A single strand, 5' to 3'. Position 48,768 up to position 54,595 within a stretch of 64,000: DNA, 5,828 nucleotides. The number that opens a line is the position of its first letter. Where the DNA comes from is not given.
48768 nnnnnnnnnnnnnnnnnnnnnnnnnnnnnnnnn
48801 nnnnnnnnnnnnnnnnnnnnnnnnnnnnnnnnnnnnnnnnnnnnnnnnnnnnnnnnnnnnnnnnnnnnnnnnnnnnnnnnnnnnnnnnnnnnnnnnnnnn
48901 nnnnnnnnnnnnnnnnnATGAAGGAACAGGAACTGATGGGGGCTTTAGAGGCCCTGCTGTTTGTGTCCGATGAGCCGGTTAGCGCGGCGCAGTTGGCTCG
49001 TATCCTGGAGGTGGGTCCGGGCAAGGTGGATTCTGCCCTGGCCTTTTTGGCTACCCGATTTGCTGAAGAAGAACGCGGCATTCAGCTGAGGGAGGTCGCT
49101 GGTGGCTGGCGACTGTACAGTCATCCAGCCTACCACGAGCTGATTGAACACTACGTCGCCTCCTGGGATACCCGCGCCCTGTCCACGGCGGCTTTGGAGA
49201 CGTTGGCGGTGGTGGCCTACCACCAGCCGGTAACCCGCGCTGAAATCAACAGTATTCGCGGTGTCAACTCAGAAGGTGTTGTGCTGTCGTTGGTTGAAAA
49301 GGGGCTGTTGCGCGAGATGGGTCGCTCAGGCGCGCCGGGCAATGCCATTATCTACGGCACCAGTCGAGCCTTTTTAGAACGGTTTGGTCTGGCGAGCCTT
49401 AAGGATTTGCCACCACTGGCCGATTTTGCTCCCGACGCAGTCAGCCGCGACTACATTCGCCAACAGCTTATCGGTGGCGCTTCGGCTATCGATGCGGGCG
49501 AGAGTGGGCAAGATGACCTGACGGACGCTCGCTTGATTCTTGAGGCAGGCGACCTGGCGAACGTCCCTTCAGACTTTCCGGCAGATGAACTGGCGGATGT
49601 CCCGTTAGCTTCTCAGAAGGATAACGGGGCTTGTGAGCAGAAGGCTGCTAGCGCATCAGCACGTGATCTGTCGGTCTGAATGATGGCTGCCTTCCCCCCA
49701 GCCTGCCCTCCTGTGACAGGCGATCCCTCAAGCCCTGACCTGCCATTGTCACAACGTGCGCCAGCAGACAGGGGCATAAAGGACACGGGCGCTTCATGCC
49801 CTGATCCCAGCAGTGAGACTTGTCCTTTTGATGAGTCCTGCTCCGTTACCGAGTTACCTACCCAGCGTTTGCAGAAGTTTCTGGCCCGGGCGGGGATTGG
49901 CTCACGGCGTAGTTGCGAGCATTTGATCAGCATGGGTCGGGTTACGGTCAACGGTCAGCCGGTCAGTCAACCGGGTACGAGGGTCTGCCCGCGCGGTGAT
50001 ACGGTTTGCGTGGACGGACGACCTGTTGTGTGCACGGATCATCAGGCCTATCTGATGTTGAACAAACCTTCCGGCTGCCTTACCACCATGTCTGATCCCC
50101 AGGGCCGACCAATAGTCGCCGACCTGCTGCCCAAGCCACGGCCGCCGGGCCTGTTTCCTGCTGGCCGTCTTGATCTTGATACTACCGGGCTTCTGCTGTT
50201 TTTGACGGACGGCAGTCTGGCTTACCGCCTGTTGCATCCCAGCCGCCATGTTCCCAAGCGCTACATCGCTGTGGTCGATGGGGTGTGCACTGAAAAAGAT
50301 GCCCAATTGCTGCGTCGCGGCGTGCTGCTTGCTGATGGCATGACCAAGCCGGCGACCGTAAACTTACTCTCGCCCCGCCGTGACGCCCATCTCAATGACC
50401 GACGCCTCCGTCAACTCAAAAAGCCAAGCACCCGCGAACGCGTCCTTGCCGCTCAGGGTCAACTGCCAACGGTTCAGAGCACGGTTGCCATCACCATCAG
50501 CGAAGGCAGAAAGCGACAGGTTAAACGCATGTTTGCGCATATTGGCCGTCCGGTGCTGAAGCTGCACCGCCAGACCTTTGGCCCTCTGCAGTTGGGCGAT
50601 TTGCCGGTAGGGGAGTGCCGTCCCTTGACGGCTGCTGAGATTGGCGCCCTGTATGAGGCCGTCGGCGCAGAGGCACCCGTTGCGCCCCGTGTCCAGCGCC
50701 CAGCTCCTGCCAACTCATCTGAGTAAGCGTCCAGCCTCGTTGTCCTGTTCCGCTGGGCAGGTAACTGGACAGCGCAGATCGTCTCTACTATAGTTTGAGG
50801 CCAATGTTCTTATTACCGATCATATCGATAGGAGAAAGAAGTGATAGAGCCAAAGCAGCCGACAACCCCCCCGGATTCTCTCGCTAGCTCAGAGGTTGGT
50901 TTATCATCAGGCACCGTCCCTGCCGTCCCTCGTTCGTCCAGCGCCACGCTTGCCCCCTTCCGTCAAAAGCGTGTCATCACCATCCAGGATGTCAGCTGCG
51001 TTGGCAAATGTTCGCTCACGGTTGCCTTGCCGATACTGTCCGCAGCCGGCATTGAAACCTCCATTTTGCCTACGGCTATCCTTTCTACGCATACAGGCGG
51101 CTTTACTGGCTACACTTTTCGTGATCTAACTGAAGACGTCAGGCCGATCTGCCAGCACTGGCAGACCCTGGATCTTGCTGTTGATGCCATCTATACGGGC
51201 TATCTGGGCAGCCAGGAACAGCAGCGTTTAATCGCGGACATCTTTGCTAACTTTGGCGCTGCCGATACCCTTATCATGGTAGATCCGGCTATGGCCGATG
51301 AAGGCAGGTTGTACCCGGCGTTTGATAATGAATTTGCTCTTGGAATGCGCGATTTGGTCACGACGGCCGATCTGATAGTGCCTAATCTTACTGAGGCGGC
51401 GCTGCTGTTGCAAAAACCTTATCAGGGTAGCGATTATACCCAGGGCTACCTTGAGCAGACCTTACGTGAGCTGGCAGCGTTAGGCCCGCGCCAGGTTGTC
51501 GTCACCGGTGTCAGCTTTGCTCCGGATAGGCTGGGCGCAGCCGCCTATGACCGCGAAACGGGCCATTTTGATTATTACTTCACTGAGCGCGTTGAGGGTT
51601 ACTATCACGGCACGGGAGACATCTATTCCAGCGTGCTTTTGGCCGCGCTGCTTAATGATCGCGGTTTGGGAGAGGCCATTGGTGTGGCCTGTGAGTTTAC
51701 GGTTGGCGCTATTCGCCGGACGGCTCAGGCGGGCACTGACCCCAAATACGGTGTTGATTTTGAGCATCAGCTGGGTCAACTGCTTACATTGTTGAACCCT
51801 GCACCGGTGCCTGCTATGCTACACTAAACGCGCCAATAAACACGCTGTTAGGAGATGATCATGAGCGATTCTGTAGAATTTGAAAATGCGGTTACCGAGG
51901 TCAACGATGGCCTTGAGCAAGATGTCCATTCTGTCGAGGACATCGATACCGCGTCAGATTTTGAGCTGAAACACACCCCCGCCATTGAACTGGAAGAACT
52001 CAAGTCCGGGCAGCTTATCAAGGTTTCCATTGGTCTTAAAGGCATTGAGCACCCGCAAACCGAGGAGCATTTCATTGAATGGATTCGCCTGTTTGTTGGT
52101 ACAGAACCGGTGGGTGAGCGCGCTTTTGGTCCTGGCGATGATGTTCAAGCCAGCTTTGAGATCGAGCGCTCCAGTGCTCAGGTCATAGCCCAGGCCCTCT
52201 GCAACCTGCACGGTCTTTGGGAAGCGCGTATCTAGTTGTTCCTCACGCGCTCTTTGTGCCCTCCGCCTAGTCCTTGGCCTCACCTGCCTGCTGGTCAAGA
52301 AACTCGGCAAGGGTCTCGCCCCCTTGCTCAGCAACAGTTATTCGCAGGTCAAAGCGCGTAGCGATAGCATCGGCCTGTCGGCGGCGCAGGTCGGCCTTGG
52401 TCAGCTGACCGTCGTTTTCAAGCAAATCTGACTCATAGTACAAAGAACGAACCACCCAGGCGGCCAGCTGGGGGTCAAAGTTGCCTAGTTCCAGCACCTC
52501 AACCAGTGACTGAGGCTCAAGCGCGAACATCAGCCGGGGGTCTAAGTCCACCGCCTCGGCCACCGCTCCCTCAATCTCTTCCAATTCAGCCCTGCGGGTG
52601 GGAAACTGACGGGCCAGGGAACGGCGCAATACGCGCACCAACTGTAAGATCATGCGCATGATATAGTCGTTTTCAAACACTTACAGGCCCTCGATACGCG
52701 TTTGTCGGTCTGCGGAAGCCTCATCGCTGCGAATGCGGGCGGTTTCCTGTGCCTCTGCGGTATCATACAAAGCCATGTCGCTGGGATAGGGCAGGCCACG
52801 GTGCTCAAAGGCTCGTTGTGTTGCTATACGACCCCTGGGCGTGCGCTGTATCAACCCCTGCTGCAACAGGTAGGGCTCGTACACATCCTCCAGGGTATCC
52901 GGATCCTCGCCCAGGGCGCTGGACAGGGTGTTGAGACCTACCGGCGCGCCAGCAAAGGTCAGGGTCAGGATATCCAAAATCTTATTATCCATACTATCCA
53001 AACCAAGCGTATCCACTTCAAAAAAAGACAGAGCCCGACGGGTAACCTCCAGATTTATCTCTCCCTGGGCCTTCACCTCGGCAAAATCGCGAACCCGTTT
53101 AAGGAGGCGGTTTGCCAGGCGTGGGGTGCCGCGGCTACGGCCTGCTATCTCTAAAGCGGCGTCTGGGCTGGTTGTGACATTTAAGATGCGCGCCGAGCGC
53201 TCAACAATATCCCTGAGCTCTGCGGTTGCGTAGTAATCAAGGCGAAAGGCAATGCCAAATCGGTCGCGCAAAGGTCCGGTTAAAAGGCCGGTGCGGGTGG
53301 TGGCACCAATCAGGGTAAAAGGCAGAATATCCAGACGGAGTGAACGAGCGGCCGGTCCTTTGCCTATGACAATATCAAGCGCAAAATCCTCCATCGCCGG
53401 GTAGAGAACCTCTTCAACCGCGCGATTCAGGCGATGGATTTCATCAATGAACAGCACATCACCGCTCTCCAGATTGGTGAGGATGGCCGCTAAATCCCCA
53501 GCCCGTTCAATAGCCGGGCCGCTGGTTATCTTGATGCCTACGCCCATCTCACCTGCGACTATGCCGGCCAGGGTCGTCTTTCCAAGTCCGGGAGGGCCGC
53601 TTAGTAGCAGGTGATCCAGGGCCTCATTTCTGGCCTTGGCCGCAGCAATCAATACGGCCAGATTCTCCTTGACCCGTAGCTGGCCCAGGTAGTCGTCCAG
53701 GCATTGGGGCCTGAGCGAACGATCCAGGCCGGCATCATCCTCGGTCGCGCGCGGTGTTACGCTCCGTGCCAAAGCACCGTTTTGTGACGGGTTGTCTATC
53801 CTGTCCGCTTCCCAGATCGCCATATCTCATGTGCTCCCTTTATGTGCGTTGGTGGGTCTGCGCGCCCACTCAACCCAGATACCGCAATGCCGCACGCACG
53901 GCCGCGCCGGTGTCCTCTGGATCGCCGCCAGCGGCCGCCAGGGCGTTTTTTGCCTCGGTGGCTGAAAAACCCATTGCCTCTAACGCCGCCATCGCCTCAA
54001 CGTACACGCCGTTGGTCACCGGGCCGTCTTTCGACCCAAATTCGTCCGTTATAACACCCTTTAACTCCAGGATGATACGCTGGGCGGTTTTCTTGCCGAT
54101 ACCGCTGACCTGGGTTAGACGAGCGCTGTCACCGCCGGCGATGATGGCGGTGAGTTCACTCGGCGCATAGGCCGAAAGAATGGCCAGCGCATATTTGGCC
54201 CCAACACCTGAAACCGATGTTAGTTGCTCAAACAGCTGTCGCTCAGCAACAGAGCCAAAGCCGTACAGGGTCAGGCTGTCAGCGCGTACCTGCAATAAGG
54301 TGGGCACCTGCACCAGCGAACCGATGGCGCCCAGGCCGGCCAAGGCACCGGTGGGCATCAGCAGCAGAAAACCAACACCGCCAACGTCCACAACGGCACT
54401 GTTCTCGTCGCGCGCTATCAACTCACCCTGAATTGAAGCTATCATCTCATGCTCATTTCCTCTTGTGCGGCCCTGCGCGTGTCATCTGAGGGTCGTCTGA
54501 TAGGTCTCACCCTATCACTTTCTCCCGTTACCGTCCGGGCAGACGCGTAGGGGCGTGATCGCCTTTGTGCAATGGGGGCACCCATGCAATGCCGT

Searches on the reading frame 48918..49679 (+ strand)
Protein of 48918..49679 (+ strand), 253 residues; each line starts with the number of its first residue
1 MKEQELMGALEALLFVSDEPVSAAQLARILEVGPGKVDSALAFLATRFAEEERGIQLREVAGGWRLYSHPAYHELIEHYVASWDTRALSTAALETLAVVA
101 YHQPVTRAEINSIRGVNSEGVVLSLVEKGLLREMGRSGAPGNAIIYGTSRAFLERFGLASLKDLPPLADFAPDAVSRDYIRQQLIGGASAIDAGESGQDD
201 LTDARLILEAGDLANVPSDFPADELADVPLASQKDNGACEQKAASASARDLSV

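Call 17: search_protein_families(library=pfam, proteins=[window:48918-49679:+], max_evalue=0.000001)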
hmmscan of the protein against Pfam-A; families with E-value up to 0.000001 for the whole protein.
window:48918-49679:+ (253 aa): 1 family
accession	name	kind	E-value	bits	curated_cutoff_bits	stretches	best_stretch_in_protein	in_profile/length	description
PF04079.22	SMC_ScpB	-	8.8e-55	185.1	27.4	1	9-167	2-160/160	Segregation and condensation complex subunit ScpB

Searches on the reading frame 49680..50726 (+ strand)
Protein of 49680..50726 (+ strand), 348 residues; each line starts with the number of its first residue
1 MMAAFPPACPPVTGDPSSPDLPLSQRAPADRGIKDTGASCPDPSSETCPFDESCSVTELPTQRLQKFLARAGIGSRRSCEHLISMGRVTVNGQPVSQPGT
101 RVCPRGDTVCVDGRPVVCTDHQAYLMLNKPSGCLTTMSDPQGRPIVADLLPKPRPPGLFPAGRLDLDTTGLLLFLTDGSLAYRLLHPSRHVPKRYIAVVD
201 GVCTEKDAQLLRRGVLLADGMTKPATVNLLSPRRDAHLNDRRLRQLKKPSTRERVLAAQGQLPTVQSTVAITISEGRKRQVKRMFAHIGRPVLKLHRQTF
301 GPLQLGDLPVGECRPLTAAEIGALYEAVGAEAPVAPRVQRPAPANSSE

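Call 17: search_protein_families(library=pfam, proteins=[window:49680-50726:+], max_evalue=0.000001)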
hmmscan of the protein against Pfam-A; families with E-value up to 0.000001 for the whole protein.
window:49680-50726:+ (348 aa): 2 families
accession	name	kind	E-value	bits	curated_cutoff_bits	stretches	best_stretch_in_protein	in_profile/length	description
PF00849.27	PseudoU_synth_2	-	5e-19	69.5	26.8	1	124-287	2-152/152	RNA pseudouridylate synthase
PF01479.30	S4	-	1.9e-13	50.3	22.8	1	62-109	1-48/48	S4 domain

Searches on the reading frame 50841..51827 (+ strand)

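Call 17: search_protein_families(library=pfam, proteins=[window:50841-51827:+], max_evalue=0.000001)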
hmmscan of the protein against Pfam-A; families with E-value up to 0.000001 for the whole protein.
window:50841-51827:+ (328 aa): 1 family
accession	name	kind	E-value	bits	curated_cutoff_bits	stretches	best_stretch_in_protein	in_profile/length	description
PF08543.17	Phos_pyr_kin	-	2.2e-21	76.8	27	1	110-299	57-240/246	Phosphomethylpyrimidine kinase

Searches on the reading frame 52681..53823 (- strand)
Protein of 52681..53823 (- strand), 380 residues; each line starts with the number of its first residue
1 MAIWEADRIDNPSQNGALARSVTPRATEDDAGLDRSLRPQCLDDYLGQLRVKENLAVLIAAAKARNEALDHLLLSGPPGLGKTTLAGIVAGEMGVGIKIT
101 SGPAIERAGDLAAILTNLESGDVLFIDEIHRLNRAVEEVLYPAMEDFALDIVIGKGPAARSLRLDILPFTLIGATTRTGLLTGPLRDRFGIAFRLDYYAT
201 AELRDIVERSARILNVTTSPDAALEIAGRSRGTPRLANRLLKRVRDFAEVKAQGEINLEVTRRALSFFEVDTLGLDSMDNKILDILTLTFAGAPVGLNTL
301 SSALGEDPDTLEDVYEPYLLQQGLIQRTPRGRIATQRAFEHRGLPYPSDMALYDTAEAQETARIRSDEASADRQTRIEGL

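Call 17: search_protein_families(library=pfam, proteins=[window:52681-53823:-], max_evalue=0.000001)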
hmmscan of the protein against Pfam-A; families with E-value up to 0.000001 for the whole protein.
window:52681-53823:- (380 aa): 5 families
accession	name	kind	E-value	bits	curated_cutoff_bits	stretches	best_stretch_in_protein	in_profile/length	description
PF05496.18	RuvB_N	-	3.4e-79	264.6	27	1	37-195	1-159/159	Holliday junction DNA helicase RuvB P-loop domain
PF17864.7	AAA_lid_4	-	1.6e-30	105.1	27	1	198-271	1-74/74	RuvB AAA lid domain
PF05491.19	RuvB_C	-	2.2e-25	88.9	24.7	1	273-341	2-70/72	RuvB C-terminal winged helix domain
PF00004.35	AAA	-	3e-19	70.2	21.2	1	72-196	1-130/131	ATPase family associated with various cellular activities (AAA)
PF07728.20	AAA_5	-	7.1e-08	33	22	0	114-189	60-139/139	AAA domain (dynein-related subfamily)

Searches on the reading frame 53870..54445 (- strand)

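Call 17: search_protein_families(library=pfam, proteins=[window:53870-54445:-], max_evalue=0.000001)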
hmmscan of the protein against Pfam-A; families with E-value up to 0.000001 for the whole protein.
window:53870-54445:- (191 aa): 4 families
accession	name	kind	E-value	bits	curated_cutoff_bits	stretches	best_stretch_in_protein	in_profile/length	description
PF14520.12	HHH_5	-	2.2e-17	63.7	27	1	72-129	1-56/57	Helix-hairpin-helix domain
PF01330.27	RuvA_N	-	7e-16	58.5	23.6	1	1-62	1-61/61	RuvA N terminal domain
PF00633.29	HHH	-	1.7e-08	34.3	24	0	110-125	13-28/30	Helix-hairpin-helix motif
PF07499.19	RuvA_C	-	2.9e-07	31.3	24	1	150-190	5-46/47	RuvA, C-terminal domain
